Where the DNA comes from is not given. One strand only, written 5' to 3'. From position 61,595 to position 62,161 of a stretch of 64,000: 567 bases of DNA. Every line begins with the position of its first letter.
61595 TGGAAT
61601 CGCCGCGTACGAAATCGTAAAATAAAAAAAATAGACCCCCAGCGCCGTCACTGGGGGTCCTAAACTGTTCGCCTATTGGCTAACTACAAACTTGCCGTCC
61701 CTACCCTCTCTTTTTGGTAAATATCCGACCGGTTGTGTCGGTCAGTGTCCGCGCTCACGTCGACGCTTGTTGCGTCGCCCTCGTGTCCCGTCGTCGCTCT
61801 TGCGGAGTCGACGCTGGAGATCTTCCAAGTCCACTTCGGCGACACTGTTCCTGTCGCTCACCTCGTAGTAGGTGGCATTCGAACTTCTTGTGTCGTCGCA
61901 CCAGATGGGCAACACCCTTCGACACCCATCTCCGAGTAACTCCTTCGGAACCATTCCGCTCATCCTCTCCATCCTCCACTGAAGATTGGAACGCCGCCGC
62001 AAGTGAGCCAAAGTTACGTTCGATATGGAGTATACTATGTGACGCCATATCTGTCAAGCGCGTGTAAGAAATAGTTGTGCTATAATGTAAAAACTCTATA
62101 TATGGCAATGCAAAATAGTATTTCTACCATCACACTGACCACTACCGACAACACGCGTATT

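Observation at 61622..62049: Candidate about 390-nt non-coding (or cryptic small-protein) transcript between trmH and the hydrolase gene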

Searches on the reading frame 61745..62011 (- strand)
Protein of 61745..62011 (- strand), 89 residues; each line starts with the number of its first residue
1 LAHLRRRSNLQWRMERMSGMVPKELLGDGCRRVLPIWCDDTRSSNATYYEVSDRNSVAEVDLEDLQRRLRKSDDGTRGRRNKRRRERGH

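Call 8: search_protein_families(library=pfam, proteins=[window:61745-62011:-], max_evalue=1)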
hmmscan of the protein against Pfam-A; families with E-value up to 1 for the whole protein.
seq(89 aa): 1 family
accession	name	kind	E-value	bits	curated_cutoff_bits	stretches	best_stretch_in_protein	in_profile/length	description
PF12086.13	DUF3563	-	0.021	15.2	26.9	1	59-76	33-50/61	Protein of unknown function (DUF3563)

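Call 10: find_homologous_proteins(query=window:61745-62011:-, max_evalue=10)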
Query seq(89 aa) (89 aa): 1 proteins with E <= 10 among 6 candidates.
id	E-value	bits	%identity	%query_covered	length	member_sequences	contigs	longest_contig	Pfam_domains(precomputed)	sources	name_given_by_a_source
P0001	4.2e-41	157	100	82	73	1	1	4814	-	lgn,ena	-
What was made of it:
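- The collection of 5.8 billion non-redundant proteins returned only the query itself (call 10).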

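Call 11: find_encoding_contigs(protein=P0001, flank=10000)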
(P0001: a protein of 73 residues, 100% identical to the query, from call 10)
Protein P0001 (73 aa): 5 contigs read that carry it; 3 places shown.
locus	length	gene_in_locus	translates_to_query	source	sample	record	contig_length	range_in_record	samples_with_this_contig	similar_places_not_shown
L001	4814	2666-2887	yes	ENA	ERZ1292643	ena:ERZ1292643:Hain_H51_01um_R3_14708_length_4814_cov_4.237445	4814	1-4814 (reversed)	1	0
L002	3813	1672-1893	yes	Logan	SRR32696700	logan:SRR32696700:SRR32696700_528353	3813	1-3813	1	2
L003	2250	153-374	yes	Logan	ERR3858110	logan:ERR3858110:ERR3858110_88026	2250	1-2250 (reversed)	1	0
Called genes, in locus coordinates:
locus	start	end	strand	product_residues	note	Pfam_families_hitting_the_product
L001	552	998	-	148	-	PF04308:RNaseH_like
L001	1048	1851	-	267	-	PF13482:RNase_H_2, PF10108:DNA_pol_B_exo2 (faint)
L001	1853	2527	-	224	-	PF01738:DLH, PF12146:Hydrolase_4, PF12697:Abhydrolase_6, PF00561:Abhydrolase_1, PF00326:Peptidase_S9 (faint)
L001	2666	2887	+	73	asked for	-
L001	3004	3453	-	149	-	PF00588:SpoU_methylase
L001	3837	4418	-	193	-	PF01330:RuvA_N, PF14520:HHH_5, PF07499:RuvA_C (weak)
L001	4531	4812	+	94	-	?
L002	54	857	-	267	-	PF13482:RNase_H_2, PF10108:DNA_pol_B_exo2 (faint)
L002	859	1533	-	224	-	PF01738:DLH, PF12146:Hydrolase_4, PF12697:Abhydrolase_6, PF00561:Abhydrolase_1, PF00326:Peptidase_S9 (faint)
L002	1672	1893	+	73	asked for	-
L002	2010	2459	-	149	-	PF00588:SpoU_methylase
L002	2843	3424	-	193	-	PF01330:RuvA_N, PF14520:HHH_5, PF07499:RuvA_C (weak)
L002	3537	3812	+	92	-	?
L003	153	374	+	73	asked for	-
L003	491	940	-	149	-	PF00588:SpoU_methylase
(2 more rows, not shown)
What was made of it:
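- Checked: Two automatic gene callers had already called this ORF on identical contigs (P0001; calls 10, 11).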

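Call 22: find_related_loci(query=A2, collection=metagenome_contigs, flank=3000)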
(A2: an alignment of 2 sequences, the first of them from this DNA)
Query A2 (73 aa) in metagenome_contigs; peptide patterns used: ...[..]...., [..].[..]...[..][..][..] (x = any residue, [..] = any of these).
150 stretches matched a pattern, but none encodes a relative of the query by tblastn (E <= 1e-3).
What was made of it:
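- Tried and rejected: A metagenome scan with a two-sequence alignment of the small protein gave nothing (call 22).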

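Call 26: search_protein_families(library=ncbifam, proteins=[window:61745-61963:-], max_evalue=10)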
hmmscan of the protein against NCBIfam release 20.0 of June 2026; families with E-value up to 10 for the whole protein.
seq(73 aa): 0 families

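Call 27: search_protein_families(library=phrogs, proteins=[window:61745-61963:-], max_evalue=10)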
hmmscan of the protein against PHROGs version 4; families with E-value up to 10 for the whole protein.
seq(73 aa): 0 families

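Call 30: search_protein_representatives(protein=window:61745-61963:-)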
Query: 73 residues. Proteins with E-value up to 0.001 (for the whole library): 4; up to 1e-10: 1; up to 1e-30: 1. The best 4 are listed.
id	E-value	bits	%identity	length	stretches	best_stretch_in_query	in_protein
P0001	4.3e-42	157.1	100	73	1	1-73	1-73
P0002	2.1e-10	56.7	30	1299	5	28-66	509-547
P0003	8.2e-05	39.0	28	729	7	12-61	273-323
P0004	7.9e-04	35.9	33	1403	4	31-71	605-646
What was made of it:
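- HMMER against 1.84 billion representatives returned only the query plus three long proteins, each matched in 4-7 short stretches, which I take to be low-complexity hits (call 30).
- Tried and rejected: HMMER against 1.84 billion representatives returned the query plus three long proteins, each matched in 4-7 short stretches, which I dismissed as low-complexity hits (call 30).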

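Call 56: search_solved_structures(query=A7, max_evalue=10)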
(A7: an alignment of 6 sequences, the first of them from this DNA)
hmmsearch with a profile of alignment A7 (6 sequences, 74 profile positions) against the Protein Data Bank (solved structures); distinct sequences matched with E-value up to 10: 1.
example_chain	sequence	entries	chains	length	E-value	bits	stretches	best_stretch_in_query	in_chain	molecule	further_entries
8pfc_B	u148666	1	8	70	1.7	12.5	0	43-71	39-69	Squamosa promoter-binding-like protein 5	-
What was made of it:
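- Tried and rejected: A profile search of PDB sequences gave no hit (call 56).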

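Call 57: search_protein_families(library=pfam, alignment_id=A7, max_evalue=1)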
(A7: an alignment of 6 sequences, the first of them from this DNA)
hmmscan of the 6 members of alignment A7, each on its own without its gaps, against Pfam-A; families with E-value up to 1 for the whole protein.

A. member 1, seq(73 aa): 1 family
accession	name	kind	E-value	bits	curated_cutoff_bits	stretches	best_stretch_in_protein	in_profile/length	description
PF12086.13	DUF3563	-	0.018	15.5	26.9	1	43-60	33-50/61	Protein of unknown function (DUF3563)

B. families by the number of members that match (of 6 scanned): 1 family
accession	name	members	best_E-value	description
PF12086.13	DUF3563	1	0.018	Protein of unknown function (DUF3563)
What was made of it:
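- On Ribbon-helix-helix regulators: No RHH family matched at E<=1 for any of the 6 members (call 57).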

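Call 58: search_protein_families(library=padloc, alignment_id=A7, max_evalue=1)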
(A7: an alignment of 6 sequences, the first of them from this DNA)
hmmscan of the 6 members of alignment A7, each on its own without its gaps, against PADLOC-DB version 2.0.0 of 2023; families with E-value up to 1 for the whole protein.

A. member 1, seq(73 aa): 0 families

B. families by the number of members that match (of 6 scanned): 0 families
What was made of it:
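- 61742..61963 (-): Coding sequence of a 73-residue protein (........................RRRERGH), stop codon included. No family match was found (calls 8, 10, 26, 27, 30, 56-58).
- Tried and rejected: Pfam, NCBIfam, PHROGs and PADLOC gave no hit (calls 8, 26, 27, 57, 58).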

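Call 64: predict_structure(protein=P0001)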
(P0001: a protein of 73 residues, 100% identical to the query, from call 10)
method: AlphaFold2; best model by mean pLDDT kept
length: 73 residues; sequences in the alignment: 1
mean_pLDDT: 59.5   pTM: 0.34
mean pLDDT of the five models: 59.5, 58.4, 54.8, 54.5, 49.8
residues with pLDDT >= 90: 0; 70-90: 15; 50-70: 51; < 50: 7
segments of 3 or more residues with pLDDT < 50: 1-3
pLDDT, mean of each block of 10 residues (from residue 1): 50 57 56 67 75 59 56 52
secondary structure, 60 per line:
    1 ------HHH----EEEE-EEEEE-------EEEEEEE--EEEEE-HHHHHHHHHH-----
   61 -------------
elements in order: E14-17 E19-23 E31-37 E40-44 H46-55
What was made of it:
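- Tried and rejected: AF2 on the single window sequence gave pLDDT 59.5, with beta strands plus a helix (call 64).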

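Call 66: search_dna_similar(query=window:61745-61963:-, collection=phages, mode=protein, max_evalue=1)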
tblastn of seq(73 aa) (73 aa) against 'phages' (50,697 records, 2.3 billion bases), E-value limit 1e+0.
No match.

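Call 79: find_related_loci(query=A7, collection=viral_contigs, flank=3000)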
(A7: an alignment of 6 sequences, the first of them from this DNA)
Query A7 (73 aa) in viral_contigs; peptide patterns used: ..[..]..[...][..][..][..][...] (x = any residue, [..] = any of these).
7 stretches matched a pattern, but none encodes a relative of the query by tblastn (E <= 1e-3).
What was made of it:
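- Tried and rejected: A viral-contig scan gave nothing (call 79).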
